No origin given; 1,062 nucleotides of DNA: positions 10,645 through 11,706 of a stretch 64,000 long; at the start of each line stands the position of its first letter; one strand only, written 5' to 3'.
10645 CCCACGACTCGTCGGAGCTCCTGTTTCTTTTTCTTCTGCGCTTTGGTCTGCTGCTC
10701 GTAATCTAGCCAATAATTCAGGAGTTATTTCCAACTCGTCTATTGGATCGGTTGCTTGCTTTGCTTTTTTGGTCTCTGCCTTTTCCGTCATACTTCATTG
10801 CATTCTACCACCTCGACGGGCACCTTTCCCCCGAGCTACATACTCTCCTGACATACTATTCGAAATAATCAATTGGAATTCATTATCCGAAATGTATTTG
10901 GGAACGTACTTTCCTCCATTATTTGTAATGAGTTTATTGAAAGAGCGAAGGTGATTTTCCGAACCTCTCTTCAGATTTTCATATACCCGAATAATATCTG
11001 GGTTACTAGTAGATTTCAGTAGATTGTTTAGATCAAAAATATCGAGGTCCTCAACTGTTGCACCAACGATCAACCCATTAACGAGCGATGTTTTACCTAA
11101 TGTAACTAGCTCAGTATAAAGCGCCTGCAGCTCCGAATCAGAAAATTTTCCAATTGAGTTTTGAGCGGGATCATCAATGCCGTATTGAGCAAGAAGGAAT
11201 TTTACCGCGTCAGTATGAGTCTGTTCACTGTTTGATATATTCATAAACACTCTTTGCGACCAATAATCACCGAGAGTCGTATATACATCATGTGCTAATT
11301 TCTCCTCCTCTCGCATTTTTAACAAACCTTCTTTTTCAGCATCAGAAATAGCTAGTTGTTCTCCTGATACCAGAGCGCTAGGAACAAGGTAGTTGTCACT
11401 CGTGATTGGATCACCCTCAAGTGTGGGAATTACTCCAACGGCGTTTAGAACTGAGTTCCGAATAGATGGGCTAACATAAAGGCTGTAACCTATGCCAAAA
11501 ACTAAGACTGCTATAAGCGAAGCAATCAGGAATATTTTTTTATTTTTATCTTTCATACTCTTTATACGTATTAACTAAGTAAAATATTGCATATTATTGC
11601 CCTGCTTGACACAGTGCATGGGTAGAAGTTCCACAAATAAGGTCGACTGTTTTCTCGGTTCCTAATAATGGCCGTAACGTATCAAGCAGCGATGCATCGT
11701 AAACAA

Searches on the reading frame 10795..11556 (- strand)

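Call 17: search_protein_families(library=pfam, proteins=[window:10795-11556:-], max_evalue=0.01)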
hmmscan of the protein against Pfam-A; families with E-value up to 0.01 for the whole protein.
window:10795-11556:- (253 aa): 1 family
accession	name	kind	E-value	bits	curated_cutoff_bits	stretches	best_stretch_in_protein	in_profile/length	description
PF09968.15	DUF2202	-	3e-58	196.6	22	1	74-232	1-160/162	Uncharacterized protein domain (DUF2202)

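Call 108: search_protein_families(library=ncbifam, proteins=[window:10795-11556:-], max_evalue=0.01)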
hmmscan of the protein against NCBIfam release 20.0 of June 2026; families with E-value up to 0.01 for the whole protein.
window:10795-11556:- (253 aa): 0 families
